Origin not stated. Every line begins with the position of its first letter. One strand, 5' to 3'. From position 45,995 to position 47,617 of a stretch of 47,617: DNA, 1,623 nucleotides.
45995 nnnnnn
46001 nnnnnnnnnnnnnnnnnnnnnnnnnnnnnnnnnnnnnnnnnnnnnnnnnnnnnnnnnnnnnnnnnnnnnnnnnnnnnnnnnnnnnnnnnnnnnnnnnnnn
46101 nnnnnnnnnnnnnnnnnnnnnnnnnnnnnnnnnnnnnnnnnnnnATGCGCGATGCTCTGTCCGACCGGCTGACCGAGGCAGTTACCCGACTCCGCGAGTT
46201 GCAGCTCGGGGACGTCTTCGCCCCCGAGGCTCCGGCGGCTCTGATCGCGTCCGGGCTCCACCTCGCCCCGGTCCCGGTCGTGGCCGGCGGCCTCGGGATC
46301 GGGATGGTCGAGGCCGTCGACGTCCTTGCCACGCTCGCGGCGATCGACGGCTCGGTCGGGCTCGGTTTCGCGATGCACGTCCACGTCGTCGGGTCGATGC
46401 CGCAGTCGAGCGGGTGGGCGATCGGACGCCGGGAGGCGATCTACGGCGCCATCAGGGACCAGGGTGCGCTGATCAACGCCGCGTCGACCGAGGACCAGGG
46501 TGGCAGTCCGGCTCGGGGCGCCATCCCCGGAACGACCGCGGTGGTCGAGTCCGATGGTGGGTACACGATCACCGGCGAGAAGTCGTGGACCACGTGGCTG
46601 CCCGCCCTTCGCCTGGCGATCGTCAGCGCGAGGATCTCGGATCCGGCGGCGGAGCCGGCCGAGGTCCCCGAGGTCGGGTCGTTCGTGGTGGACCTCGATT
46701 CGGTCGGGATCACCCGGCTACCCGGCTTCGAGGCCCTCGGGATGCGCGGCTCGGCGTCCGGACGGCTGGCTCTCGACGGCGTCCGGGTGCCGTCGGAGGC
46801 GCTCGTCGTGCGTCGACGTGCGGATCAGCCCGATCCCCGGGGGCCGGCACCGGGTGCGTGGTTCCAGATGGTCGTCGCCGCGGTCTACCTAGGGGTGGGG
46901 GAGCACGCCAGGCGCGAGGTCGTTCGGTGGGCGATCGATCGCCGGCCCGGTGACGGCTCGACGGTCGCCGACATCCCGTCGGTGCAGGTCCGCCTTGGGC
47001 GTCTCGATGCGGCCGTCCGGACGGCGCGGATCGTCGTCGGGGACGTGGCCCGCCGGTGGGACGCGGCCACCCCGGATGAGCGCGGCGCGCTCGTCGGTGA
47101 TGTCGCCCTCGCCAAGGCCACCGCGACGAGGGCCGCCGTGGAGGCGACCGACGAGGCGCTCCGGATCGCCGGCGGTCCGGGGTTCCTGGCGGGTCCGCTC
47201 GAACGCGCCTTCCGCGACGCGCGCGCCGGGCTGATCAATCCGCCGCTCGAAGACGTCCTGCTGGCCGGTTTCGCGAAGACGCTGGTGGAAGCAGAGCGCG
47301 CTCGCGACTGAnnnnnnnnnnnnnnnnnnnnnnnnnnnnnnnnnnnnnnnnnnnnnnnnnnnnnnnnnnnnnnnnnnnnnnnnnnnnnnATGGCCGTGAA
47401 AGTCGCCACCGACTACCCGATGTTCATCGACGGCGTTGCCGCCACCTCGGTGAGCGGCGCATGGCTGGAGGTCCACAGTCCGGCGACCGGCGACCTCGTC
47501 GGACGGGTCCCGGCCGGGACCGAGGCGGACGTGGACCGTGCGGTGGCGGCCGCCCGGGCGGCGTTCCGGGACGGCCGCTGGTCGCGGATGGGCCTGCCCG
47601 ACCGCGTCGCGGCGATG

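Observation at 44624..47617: PLP-decarboxylase / ACAD-fold flavoprotein / aldehyde dehydrogenase cassette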

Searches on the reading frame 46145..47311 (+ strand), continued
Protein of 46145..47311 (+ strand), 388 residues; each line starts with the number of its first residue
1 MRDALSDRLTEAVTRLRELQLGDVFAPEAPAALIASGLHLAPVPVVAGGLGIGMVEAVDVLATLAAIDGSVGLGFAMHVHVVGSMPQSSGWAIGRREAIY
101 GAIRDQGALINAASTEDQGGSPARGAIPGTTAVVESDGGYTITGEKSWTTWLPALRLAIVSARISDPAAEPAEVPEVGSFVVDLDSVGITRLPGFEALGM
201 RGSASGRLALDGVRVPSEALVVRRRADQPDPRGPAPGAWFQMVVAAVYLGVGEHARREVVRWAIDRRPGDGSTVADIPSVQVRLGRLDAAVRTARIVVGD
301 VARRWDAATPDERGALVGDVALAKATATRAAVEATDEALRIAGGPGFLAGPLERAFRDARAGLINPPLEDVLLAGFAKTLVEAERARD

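Call 78: search_protein_families(library=ncbifam, proteins=[P0135, P0146, P0142, P0121, P0122], max_evalue=1e-15)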
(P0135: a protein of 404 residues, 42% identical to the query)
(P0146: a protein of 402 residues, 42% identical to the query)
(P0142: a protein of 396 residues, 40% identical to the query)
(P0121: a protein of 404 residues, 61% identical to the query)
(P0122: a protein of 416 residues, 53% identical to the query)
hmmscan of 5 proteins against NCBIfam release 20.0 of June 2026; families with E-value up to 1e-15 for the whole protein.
P0135 (404 aa): 12 families
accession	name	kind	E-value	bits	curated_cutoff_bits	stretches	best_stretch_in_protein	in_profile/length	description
NF049984.1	Rv1679_FadE16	equivalog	2.3e-40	139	600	1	26-386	10-362/371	Rv1679 family acyl-CoA dehydrogenase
NF042439.1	SulpropCoADesulf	equivalog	1.3e-37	129.5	600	1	20-369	3-350/379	3-sulfinopropanoyl-CoA desulfinase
TIGR04022.1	sulfur_SfnB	equivalog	2.1e-33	115.8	430.9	1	16-376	9-367/391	SfnB family sulfur acquisition oxidoreductase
NF053553.1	prodigi_MBC_PigA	equivalog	1e-27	97.3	500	1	27-368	23-358/381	prodigiosin MBC biosynthesis dehydrogenase PigA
NF042972.1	AcrlCoAredClosAcrC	equivalog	5.2e-26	91.2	640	1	29-369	25-356/378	acryloyl-CoA reductase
NF043006.1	CyhCrbnylCoADH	equivalog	3.6e-25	88.8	650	1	32-369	27-355/380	cyclohexane-1-carbonyl-CoA dehydrogenase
NF045552.1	GlutCoADH_Des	equivalog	8.7e-25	87.7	470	1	35-369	31-359/387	glutaryl-CoA dehydrogenase Acd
NF045652.1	ProlPCPDhRedW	equivalog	3.4e-22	78.8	650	1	57-355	48-340/376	L-prolyl-[peptidyl-carrier protein] dehydrogenase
NF043015.1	DibenthMonoxDszC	equivalog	4.1e-20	71.9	850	1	17-377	18-392/415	dibenzothiophene monooxygenase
NF002885.1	PRK03354.1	equivalog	1.3e-19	70.5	540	1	35-391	32-375/378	crotonobetainyl-CoA dehydrogenase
NF045629.1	monooxsub_HsaA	equivalog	1.8e-18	66.5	450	1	20-378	3-361/383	3-hydroxy-9,10-secoandrosta-1,3,5(10)-triene-9,17-dione monooxygenase oxygenase subunit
NF008997.0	PRK12341.1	equivalog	1.4e-17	63.8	537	1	35-372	32-359/382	acyl-CoA dehydrogenase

P0146 (402 aa): 12 families
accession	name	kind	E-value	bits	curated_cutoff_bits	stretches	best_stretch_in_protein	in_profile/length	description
TIGR04022.1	sulfur_SfnB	equivalog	2.3e-36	125.5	430.9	1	16-384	9-365/391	SfnB family sulfur acquisition oxidoreductase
NF049984.1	Rv1679_FadE16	equivalog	3.5e-32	112.1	600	1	25-393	9-358/371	Rv1679 family acyl-CoA dehydrogenase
NF042972.1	AcrlCoAredClosAcrC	equivalog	2.5e-28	98.8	640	1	20-379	15-355/378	acryloyl-CoA reductase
NF042439.1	SulpropCoADesulf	equivalog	1.3e-26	93.3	600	1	21-380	4-350/379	3-sulfinopropanoyl-CoA desulfinase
NF043006.1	CyhCrbnylCoADH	equivalog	1.3e-22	80.3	650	1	14-379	8-354/380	cyclohexane-1-carbonyl-CoA dehydrogenase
NF053553.1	prodigi_MBC_PigA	equivalog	4.2e-22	78.8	500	1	11-369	7-351/381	prodigiosin MBC biosynthesis dehydrogenase PigA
NF045652.1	ProlPCPDhRedW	equivalog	7.6e-22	77.6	650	1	35-362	27-339/376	L-prolyl-[peptidyl-carrier protein] dehydrogenase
NF008997.0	PRK12341.1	equivalog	4.9e-18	65.3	537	1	33-380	30-356/382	acyl-CoA dehydrogenase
NF043015.1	DibenthMonoxDszC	equivalog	4.9e-18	65.1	850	1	18-386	19-390/415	dibenzothiophene monooxygenase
TIGR03207.1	cyc_hxne_CoA_dh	equivalog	6.5e-18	64.6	575.35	1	14-381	5-352/372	cyclohexanecarboxyl-CoA dehydrogenase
NF045629.1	monooxsub_HsaA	equivalog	4e-17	62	450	1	151-386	113-358/383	3-hydroxy-9,10-secoandrosta-1,3,5(10)-triene-9,17-dione monooxygenase oxygenase subunit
NF045552.1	GlutCoADH_Des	equivalog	1.8e-16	60.3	470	1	14-379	9-358/387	glutaryl-CoA dehydrogenase Acd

P0142 (396 aa): 6 families
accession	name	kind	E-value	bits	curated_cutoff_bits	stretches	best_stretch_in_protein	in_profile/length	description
NF049984.1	Rv1679_FadE16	equivalog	1.4e-38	133.1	600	1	16-386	3-358/371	Rv1679 family acyl-CoA dehydrogenase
TIGR04022.1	sulfur_SfnB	equivalog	4.1e-32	111.5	430.9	1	7-380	3-367/391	SfnB family sulfur acquisition oxidoreductase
NF042439.1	SulpropCoADesulf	equivalog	1.9e-28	99.3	600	1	17-373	3-350/379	3-sulfinopropanoyl-CoA desulfinase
NF042972.1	AcrlCoAredClosAcrC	equivalog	7.7e-28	97.2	640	1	26-373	25-356/378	acryloyl-CoA reductase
NF045652.1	ProlPCPDhRedW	equivalog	2.8e-20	72.5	650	1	47-372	41-352/376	L-prolyl-[peptidyl-carrier protein] dehydrogenase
NF043015.1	DibenthMonoxDszC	equivalog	7.9e-16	57.8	850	0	14-315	18-319/415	dibenzothiophene monooxygenase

P0121 (404 aa): 6 families
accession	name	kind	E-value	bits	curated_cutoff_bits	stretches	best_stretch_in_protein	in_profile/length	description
NF049984.1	Rv1679_FadE16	equivalog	4.8e-30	105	600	1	34-395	22-366/371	Rv1679 family acyl-CoA dehydrogenase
NF042972.1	AcrlCoAredClosAcrC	equivalog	2e-21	76.1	640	1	34-374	34-356/378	acryloyl-CoA reductase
NF042439.1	SulpropCoADesulf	equivalog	7e-19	67.8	600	1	35-378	23-354/379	3-sulfinopropanoyl-CoA desulfinase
NF045652.1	ProlPCPDhRedW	equivalog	1.6e-18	66.7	650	1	47-394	42-373/376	L-prolyl-[peptidyl-carrier protein] dehydrogenase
TIGR04022.1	sulfur_SfnB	equivalog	7.2e-18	64.6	430.9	1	43-375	40-361/391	SfnB family sulfur acquisition oxidoreductase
NF043006.1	CyhCrbnylCoADH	equivalog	3e-17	62.7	650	1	34-375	33-356/380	cyclohexane-1-carbonyl-CoA dehydrogenase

P0122 (416 aa): 5 families
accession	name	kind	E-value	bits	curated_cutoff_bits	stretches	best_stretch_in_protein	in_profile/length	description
NF049984.1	Rv1679_FadE16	equivalog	1.1e-28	100.6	600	1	32-387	21-364/371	Rv1679 family acyl-CoA dehydrogenase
TIGR04022.1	sulfur_SfnB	equivalog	7.9e-22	77.7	430.9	1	43-375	41-367/391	SfnB family sulfur acquisition oxidoreductase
NF042439.1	SulpropCoADesulf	equivalog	1.1e-17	63.9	600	1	40-368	29-350/379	3-sulfinopropanoyl-CoA desulfinase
NF045652.1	ProlPCPDhRedW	equivalog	1.3e-17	63.7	650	1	47-368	43-353/376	L-prolyl-[peptidyl-carrier protein] dehydrogenase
NF043006.1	CyhCrbnylCoADH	equivalog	1.4e-16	60.5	650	1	33-368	33-355/380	cyclohexane-1-carbonyl-CoA dehydrogenase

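Call 82: search_protein_families(library=pfam, proteins=[L024:5386-5994:+], max_evalue=0.01)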
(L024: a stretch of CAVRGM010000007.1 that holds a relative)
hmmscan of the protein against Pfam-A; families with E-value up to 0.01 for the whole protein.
L024:5386-5994:+ (203 aa): 0 families

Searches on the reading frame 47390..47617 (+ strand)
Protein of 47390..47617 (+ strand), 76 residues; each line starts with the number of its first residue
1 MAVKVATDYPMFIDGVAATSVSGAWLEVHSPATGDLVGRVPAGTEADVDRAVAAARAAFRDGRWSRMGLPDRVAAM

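Call 6: search_protein_families(library=pfam, proteins=[window:47390-47617:+], max_evalue=0.01)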
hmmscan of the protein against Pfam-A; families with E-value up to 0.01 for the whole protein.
window:47390-47617:+ (76 aa): 1 family
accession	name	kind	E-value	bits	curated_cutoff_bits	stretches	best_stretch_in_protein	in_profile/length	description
PF00171.27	Aldedh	-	1.7e-09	37.2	23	1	26-75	9-56/461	Aldehyde dehydrogenase family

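Call 7: search_protein_families(library=ncbifam, proteins=[window:47390-47617:+], max_evalue=0.01)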
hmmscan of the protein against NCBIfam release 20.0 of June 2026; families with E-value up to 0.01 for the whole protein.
window:47390-47617:+ (76 aa): 22 families
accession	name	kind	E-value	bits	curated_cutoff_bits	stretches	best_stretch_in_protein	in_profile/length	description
NF045735.1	PaDhStyDPseudo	equivalog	1.8e-12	46.7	850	1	11-68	5-62/483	phenylacetaldehyde dehydrogenase StyD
TIGR02299.1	HpaE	equivalog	3.2e-09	35.9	638.35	1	11-72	3-62/488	5-carboxymethyl-2-hydroxymuconate semialdehyde dehydrogenase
NF007497.0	PRK10090.1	equivalog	3.3e-09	36.1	500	1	4-66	2-62/480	aldehyde dehydrogenase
TIGR01722.1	MMSDH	subfamily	3.5e-09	35.9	448.5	1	11-72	3-62/477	CoA-acylating methylmalonate-semialdehyde dehydrogenase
TIGR04284.1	aldehy_Rv0768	hypoth_equivalog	5.6e-09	35.5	775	1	11-66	3-57/480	aldehyde dehydrogenase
NF007352.0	PRK09847.1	equivalog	7.5e-09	34.6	850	1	2-72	13-83/495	aldehyde dehydrogenase PuuC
NF040792.1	glyc_ald_dh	equivalog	1.6e-08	34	760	1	11-72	3-62/488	D-glyceraldehyde dehydrogenase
NF050026.1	AcaldDHExaC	equivalog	3.4e-08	32.6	900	1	3-72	10-77/503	acetaldehyde dehydrogenase ExaC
NF010000.0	PRK13473.1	subfamily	5.9e-08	31.8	615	1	10-74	4-65/475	aminobutyraldehyde dehydrogenase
NF009725.0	PRK13252.1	equivalog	1.9e-07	29.9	593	1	8-68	6-64/488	betaine-aldehyde dehydrogenase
TIGR03216.1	OH_muco_semi_DH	equivalog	7.1e-07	28.2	693.25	1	12-75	4-64/481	2-hydroxymuconic semialdehyde dehydrogenase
NF045736.1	PaDhStyDRhodo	equivalog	1.9e-06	26.7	800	1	11-67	5-60/479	phenylacetaldehyde dehydrogenase StyD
TIGR01804.1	BADH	equivalog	2.4e-06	26.3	668.6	1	12-71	1-58/467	betaine-aldehyde dehydrogenase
NF006916.0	PRK09407.1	equivalog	5.5e-06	25.3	521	1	22-74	32-82/526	succinic semialdehyde dehydrogenase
TIGR03240.1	arg_catab_astD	equivalog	1.2e-05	24.3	579.3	1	12-74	2-61/484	succinylglutamate-semialdehyde dehydrogenase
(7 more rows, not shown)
